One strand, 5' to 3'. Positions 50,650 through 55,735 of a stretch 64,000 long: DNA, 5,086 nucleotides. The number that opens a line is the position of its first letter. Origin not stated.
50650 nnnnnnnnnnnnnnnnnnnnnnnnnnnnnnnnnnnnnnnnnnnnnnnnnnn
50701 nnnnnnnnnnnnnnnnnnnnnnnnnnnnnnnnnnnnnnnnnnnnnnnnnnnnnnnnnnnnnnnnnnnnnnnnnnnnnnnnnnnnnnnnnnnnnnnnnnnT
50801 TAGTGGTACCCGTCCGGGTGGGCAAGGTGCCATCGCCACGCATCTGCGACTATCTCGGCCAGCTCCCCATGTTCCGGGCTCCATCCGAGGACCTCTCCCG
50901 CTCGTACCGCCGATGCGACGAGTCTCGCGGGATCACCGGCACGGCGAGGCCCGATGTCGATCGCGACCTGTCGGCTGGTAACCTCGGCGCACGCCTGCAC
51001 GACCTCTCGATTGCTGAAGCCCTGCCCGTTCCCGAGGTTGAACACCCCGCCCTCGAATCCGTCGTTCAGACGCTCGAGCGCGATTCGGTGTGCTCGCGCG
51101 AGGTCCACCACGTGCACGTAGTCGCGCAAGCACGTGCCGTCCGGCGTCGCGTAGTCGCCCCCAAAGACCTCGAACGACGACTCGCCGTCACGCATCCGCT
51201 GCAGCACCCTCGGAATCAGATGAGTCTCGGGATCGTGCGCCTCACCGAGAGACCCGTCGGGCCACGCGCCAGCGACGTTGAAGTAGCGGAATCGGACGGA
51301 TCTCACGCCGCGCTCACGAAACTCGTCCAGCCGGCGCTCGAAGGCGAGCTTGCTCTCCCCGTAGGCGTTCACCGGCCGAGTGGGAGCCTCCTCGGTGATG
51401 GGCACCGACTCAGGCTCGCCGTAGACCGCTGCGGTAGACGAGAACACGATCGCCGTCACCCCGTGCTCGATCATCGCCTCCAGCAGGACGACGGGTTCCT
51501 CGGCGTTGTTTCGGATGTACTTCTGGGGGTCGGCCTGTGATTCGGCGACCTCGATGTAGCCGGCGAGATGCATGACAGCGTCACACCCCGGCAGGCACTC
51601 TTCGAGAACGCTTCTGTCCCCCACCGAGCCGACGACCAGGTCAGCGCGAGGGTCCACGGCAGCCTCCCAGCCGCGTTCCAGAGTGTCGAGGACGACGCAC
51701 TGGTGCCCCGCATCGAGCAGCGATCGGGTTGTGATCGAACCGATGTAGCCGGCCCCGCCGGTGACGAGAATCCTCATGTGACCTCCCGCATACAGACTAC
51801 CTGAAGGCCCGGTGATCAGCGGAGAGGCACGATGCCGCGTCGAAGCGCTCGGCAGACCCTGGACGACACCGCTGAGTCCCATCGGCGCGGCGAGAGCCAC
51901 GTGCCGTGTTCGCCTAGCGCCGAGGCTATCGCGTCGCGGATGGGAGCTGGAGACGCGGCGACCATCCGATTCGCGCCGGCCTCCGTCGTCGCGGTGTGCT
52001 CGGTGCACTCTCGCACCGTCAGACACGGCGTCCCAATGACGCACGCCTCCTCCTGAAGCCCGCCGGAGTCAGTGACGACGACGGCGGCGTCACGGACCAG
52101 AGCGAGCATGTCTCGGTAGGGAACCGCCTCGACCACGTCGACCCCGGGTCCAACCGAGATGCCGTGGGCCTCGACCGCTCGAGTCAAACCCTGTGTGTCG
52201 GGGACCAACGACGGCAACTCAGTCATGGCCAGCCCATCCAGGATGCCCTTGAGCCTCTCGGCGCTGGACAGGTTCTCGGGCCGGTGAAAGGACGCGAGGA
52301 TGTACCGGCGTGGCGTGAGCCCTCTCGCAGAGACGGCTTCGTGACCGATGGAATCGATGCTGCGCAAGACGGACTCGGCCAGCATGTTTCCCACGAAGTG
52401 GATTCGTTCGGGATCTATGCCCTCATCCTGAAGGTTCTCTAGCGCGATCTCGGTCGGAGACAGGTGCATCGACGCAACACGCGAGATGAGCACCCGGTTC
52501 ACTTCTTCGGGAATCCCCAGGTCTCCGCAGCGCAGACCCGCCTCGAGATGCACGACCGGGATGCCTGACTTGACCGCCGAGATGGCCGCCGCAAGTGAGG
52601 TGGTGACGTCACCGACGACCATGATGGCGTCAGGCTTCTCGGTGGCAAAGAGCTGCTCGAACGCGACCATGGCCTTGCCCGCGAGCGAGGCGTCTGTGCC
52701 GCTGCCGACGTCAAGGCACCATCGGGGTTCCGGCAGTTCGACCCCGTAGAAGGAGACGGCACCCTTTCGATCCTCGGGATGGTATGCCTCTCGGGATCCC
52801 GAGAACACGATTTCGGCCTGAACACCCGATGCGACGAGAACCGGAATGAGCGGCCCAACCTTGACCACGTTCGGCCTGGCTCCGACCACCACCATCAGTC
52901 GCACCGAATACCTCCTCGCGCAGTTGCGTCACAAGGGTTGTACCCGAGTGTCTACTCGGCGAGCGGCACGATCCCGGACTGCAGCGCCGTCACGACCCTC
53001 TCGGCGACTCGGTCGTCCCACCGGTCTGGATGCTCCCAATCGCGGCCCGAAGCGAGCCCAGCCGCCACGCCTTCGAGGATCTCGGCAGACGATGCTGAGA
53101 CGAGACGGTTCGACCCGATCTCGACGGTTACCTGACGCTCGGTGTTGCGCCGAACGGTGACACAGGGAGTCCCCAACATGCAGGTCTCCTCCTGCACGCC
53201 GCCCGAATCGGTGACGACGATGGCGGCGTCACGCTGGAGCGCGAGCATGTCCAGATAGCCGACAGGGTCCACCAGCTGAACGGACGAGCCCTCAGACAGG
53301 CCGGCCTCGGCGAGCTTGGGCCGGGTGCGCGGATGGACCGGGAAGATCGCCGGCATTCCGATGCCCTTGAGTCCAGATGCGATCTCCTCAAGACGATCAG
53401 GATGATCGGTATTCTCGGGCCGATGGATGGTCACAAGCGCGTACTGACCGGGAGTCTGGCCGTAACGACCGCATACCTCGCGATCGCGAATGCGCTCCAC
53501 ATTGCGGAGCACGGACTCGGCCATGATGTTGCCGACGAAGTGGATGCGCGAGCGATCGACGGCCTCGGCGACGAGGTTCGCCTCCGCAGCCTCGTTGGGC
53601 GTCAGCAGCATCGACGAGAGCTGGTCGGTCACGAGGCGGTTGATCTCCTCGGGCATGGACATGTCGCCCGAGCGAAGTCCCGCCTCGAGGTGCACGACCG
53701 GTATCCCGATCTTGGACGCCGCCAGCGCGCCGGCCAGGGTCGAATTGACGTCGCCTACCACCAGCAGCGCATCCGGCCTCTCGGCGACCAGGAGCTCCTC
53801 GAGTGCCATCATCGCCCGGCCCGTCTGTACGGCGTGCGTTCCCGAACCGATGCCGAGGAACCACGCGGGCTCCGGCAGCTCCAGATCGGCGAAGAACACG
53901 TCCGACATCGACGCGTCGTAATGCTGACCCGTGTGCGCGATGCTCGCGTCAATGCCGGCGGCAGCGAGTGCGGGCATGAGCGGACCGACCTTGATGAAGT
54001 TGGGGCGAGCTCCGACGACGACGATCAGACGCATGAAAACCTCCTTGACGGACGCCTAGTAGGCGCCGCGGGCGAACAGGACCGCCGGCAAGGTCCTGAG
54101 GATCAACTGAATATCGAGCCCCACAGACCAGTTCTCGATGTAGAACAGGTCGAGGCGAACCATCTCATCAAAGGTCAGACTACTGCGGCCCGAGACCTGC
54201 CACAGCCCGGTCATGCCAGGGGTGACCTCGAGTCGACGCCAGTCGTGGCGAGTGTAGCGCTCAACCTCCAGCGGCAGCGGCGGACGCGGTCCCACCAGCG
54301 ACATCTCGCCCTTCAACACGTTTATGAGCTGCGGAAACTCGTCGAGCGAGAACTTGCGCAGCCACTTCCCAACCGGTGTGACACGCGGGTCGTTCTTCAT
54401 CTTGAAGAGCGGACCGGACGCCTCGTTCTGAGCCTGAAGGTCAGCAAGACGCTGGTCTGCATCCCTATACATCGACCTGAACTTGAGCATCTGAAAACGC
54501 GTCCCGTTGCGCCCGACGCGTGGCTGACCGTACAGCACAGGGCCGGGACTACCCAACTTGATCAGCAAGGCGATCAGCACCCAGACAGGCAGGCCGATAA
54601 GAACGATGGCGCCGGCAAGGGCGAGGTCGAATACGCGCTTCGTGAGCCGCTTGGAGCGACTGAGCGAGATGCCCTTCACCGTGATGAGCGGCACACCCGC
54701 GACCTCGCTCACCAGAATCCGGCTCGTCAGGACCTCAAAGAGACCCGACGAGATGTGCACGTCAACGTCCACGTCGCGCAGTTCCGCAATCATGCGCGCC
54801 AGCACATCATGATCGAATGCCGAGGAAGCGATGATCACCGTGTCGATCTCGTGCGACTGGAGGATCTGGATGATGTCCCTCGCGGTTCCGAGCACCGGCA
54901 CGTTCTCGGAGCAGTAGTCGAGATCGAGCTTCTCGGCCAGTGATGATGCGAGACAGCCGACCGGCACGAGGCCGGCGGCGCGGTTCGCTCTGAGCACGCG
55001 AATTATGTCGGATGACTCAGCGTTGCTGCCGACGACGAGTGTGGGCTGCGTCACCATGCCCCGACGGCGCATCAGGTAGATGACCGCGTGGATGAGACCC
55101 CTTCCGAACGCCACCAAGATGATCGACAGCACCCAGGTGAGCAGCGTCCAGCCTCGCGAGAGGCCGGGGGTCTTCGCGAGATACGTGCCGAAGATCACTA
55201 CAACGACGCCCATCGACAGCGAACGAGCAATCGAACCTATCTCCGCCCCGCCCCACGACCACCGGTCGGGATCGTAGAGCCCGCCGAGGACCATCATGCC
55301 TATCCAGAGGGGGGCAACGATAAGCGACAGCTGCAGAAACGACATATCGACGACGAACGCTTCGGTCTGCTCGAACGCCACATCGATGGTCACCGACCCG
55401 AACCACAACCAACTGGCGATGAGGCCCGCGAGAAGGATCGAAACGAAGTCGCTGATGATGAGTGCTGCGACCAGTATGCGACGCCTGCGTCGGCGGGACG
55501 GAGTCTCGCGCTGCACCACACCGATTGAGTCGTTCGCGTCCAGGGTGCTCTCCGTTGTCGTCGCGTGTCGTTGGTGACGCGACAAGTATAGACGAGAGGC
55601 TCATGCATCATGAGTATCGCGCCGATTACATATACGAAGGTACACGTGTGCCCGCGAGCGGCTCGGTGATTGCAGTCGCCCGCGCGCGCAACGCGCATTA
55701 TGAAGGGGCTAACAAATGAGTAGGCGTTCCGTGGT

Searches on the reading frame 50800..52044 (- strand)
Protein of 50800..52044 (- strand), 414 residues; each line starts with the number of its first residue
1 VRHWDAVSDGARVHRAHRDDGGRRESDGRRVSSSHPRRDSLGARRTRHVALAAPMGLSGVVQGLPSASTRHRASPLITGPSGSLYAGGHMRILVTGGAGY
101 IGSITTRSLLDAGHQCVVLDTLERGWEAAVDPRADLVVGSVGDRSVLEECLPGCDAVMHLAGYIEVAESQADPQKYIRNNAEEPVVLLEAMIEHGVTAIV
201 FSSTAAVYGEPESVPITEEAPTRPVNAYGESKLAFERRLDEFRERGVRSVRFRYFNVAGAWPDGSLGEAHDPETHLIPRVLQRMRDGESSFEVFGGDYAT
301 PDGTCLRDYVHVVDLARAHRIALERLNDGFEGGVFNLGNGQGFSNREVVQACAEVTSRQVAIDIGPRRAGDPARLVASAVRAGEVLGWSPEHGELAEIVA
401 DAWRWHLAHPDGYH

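Call 15: search_protein_families(library=pfam, proteins=[window:50800-52044:-], max_evalue=0.001)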
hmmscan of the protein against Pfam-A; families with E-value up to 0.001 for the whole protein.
window:50800-52044:- (414 aa): 7 families
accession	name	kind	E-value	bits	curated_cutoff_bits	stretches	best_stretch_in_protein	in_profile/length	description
PF01370.27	Epimerase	-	1.8e-53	181.9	20.9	1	92-338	1-240/240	NAD dependent epimerase/dehydratase family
PF16363.11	GDP_Man_Dehyd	-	4.9e-39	135.1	27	1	93-392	1-323/332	GDP-mannose 4,6 dehydratase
PF01073.25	3Beta_HSD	-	7.3e-13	48.6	22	1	93-241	1-159/280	3-beta hydroxysteroid dehydrogenase/isomerase family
PF04321.23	RmlD_sub_bind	-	2e-12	47.2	27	1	90-241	1-138/287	RmlD substrate binding domain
PF02719.21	Polysacc_synt_2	-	8.7e-10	38.7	20.2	1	92-259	1-173/293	Polysaccharide biosynthesis protein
PF13460.12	NAD_binding_10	-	2.6e-08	34.4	27.2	1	96-216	1-111/184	NAD(P)H-binding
PF05368.20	NmrA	-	1.1e-06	28.9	27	1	91-205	4-108/298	NmrA-like family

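Call 66: search_protein_families(library=ncbifam, proteins=[window:50800-52044:-], max_evalue=0.00001)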
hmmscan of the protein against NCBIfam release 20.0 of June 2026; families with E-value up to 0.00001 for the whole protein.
window:50800-52044:- (414 aa): 23 families
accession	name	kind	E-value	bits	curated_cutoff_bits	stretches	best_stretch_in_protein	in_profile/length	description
TIGR01179.1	galE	equivalog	1.4e-109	366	262.3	1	91-412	1-331/332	UDP-glucose 4-epimerase GalE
NF007956.0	PRK10675.1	subfamily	1e-65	222.1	394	1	90-413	1-336/338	UDP-glucose 4-epimerase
TIGR02197.1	heptose_epim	equivalog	3e-30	105.5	274.6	1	92-360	1-264/316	ADP-glyceromanno-heptose 6-epimerase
TIGR01181.1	dTDP_gluc_dehyt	equivalog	2.4e-27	95.9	365.1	1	91-409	1-314/321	dTDP-glucose 4,6-dehydratase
TIGR04180.1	EDH_00030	hypoth_equivalog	2.8e-26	92.3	475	1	92-392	1-296/297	NAD-dependent 4,6-dehydratase LegB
TIGR03466.1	HpnA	hypoth_equivalog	5.3e-21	74.8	367.65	1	90-247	1-160/327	hopanoid-associated sugar epimerase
NF008360.0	PRK11150.1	equivalog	4.6e-17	62.2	452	1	92-356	2-254/310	ADP-glyceromanno-heptose 6-epimerase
NF042422.1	oxyalk_red_OleD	equivalog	6.3e-16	58.6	580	1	90-353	1-247/329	2-alkyl-3-oxoalkanoate reductase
NF043036.1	ErythonDh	equivalog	6.1e-15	55.2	325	1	90-246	1-167/321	D-erythronate dehydrogenase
NF042423.1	oxyalk_red_Shew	equivalog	7e-15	54.9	580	1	91-288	10-194/331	2-alkyl-3-oxoalkanoate reductase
TIGR01214.1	rmlD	equivalog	1.2e-10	40.9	224.05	1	91-241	1-137/285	dTDP-4-dehydrorhamnose reductase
TIGR01777.1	yfcH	hypoth_equivalog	2.8e-10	40.3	207.35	1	92-259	1-167/292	TIGR01777 family oxidoreductase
NF007490.0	PRK10084.1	subfamily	2.8e-10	39.7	649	1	90-191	1-111/361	dTDP-glucose 4,6-dehydratase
NF041293.1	G6PDh_Azf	equivalog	9.6e-10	38.3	400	1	92-212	5-123/252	NAD-dependent glucose-6-phosphate dehydrogenase Azf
NF047922.1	GDPFucSynFcl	equivalog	3.2e-09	36.7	500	1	91-409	4-304/308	GDP-L-fucose synthase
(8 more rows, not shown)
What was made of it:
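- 50800..54034 (-): Sugar-nucleotide genes of the same cluster: two WecB-type UDP-GlcNAc 2-epimerases (52952-54034, 51816-52904) and a GalE-type 4-epimerase (within 50800-52044; its true start is probably later). Calls 15, 66.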

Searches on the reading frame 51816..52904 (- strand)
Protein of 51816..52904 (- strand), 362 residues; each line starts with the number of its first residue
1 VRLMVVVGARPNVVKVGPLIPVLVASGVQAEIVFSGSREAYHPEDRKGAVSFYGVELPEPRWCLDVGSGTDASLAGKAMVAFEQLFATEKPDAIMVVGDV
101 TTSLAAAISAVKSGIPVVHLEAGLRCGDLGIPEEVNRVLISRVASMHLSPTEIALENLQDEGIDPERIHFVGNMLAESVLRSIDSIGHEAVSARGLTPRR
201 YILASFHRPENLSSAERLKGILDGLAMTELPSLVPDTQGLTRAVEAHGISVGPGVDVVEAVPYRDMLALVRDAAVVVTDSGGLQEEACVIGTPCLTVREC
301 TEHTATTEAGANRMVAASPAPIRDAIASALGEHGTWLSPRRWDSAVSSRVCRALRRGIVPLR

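Call 15: search_protein_families(library=pfam, proteins=[window:51816-52904:-], max_evalue=0.001)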
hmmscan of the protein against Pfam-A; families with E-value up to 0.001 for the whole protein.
window:51816-52904:- (362 aa): 2 families
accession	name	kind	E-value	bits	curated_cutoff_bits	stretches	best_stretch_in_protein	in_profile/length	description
PF02350.25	Epimerase_2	-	7e-71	239.3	30.6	1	41-353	18-345/347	UDP-N-acetylglucosamine 2-epimerase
PF13579.12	Glyco_trans_4_4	-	5.5e-09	37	29.7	1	23-173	14-157/158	Glycosyl transferase 4-like domain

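Call 66: search_protein_families(library=ncbifam, proteins=[window:51816-52904:-], max_evalue=0.00001)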
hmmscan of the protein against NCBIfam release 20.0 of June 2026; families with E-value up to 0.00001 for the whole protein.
window:51816-52904:- (362 aa): 2 families
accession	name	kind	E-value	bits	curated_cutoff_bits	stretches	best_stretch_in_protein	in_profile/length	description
TIGR00236.1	wecB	equivalog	5.4e-65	219.9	210.15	1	1-330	1-333/366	non-hydrolyzing UDP-N-acetylglucosamine 2-epimerase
TIGR03568.1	NeuC_NnaA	equivalog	3.4e-18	65.6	235.9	1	74-294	77-303/365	UDP-N-acetylglucosamine 2-epimerase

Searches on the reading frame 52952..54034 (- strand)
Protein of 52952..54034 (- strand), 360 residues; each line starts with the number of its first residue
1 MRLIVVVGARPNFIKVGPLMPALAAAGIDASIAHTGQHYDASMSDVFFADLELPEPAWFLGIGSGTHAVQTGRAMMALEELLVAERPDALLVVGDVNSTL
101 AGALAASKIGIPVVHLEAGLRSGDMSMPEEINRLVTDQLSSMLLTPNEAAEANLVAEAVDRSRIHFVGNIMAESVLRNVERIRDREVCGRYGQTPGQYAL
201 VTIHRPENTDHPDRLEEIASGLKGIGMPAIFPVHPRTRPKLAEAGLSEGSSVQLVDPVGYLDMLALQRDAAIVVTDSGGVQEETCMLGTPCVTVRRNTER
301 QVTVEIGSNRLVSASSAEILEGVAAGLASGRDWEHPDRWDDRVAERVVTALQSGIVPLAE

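Call 15: search_protein_families(library=pfam, proteins=[window:52952-54034:-], max_evalue=0.001)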
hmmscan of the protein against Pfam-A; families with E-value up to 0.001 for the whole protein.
window:52952-54034:- (360 aa): 2 families
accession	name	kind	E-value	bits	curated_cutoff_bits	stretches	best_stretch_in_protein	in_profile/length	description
PF02350.25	Epimerase_2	-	3.7e-98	329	30.6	1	26-351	7-346/347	UDP-N-acetylglucosamine 2-epimerase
PF13579.12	Glyco_trans_4_4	-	1.1e-07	32.8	29.7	1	19-169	10-157/158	Glycosyl transferase 4-like domain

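Call 16: find_encoding_contigs(protein=window:52952-54034:-, flank=10000, max_places=3)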
Protein window:52952-54034:- (360 aa): no gene with exactly this product is on record in the collection.

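Call 38: list_cluster_members(proteins=[P0001, window:52952-54034:-, window:39719-40864:-, window:28550-30214:-])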
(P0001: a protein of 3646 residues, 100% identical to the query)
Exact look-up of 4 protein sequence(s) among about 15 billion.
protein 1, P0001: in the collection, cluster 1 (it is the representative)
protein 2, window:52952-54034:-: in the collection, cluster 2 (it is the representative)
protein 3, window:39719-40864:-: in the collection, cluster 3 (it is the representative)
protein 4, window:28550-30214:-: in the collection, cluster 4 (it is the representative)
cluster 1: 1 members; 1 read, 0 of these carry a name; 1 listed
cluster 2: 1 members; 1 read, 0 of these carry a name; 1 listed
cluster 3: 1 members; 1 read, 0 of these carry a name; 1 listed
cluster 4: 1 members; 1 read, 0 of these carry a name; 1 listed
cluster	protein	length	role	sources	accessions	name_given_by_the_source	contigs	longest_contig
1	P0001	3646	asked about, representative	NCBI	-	-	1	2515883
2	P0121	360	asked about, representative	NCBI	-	-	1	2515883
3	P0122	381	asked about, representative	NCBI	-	-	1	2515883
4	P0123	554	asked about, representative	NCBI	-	-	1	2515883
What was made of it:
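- Tried and rejected: Cluster look-ups gave no organism name (call 38).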

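Call 66: search_protein_families(library=ncbifam, proteins=[window:52952-54034:-], max_evalue=0.00001)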
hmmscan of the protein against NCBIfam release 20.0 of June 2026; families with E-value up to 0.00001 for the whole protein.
window:52952-54034:- (360 aa): 2 families
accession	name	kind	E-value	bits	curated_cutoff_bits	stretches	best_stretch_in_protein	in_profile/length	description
TIGR00236.1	wecB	equivalog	7.5e-89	298.4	210.15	1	1-325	1-331/366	non-hydrolyzing UDP-N-acetylglucosamine 2-epimerase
TIGR03568.1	NeuC_NnaA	equivalog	6.5e-19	68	235.9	1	2-304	2-317/365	UDP-N-acetylglucosamine 2-epimerase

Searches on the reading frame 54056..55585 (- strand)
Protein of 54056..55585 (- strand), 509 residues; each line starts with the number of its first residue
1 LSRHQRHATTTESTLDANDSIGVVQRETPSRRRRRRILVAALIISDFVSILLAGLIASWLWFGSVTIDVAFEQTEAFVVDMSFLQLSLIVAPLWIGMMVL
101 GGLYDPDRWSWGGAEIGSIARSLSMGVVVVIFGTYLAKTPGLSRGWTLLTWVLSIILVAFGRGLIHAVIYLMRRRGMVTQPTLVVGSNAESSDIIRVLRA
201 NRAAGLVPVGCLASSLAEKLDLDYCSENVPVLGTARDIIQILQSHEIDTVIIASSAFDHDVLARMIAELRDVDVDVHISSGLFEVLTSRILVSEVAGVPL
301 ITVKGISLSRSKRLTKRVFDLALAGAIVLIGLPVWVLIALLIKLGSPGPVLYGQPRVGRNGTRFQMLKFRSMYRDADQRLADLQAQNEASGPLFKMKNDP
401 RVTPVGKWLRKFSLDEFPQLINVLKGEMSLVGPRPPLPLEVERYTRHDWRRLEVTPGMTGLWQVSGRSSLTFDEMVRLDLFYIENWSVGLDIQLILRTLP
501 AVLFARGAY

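Call 15: search_protein_families(library=pfam, proteins=[window:54056-55585:-], max_evalue=0.001)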
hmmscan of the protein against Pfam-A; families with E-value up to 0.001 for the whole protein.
window:54056-55585:- (509 aa): 2 families
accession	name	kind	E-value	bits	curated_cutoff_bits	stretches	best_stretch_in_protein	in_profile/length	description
PF02397.22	Bac_transf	-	7.3e-67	224.8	27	1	316-503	1-178/179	Bacterial sugar transferase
PF13727.12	CoA_binding_3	-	5.4e-16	59.5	25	1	102-278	4-173/175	CoA-binding domain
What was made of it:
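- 54056..55585 (-): Divergent neighbour: EPS-type polyprenyl glycosylphosphotransferase (priming enzyme). Pfam Bac_transf 7e-67 + CoA_binding_3 (call 15).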

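Call 66: search_protein_families(library=ncbifam, proteins=[window:54056-55585:-], max_evalue=0.00001)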
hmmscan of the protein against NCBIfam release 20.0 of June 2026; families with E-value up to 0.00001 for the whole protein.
window:54056-55585:- (509 aa): 10 families
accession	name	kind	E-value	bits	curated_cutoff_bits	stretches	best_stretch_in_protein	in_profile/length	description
TIGR03025.1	EPS_sugtrans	subfamily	2.9e-126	422.3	295.55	1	45-509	2-445/445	exopolysaccharide biosynthesis polyprenyl glycosylphosphotransferase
TIGR03023.1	WcaJ_sugtrans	equivalog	9.9e-108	361.3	410.75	1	46-509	3-453/453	undecaprenyl-phosphate glucose phosphotransferase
TIGR03022.1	WbaP_sugtrans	subfamily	1.1e-105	354.6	403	1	42-509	1-456/456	undecaprenyl-phosphate galactose phosphotransferase WbaP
NF041877.1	EPS_EpsZ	equivalog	3.1e-77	260.2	800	1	227-508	176-458/459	exopolysaccharide biosynthesis polyisoprenyl-phosphate hexose-1-phosphate transferase EpsZ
NF052601.1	undeca_RfbP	equivalog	7.7e-66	221.8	330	1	309-508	38-243/244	undecaprenyl-phosphate galactose phosphotransferase family protein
TIGR03013.1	EpsB_2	subfamily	7e-63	213.2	393.35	1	81-508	29-442/443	TIGR03013 family XrtA/PEP-CTERM system glycosyltransferase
NF007518.0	PRK10124.1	equivalog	6.3e-56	190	684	1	75-508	36-463/464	undecaprenyl-phosphate glucose phosphotransferase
NF011751.0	PRK15204.1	equivalog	2.2e-55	188.1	907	1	44-509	19-476/476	undecaprenyl-phosphate galactose phosphotransferase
NF050817.1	PolSacchBiosHfsE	equivalog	4.5e-45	154.3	750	1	103-506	67-463/467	polysaccharide biosynthesis protein HfsE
NF045514.1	glycotran_HepC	equivalog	1.3e-25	89.9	140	1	310-435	111-211/220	heterocyst development glycosyltransferase HepC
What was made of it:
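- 54056..55585 (-): TIGR03025 422 bits against cutoff 295.55 (call 66).
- Checked: The divergent neighbour 54056-55585 (-) is a priming transferase (Bac_transf + CoA_binding_3, call 15; TIGR03025 above cutoff, call 66).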
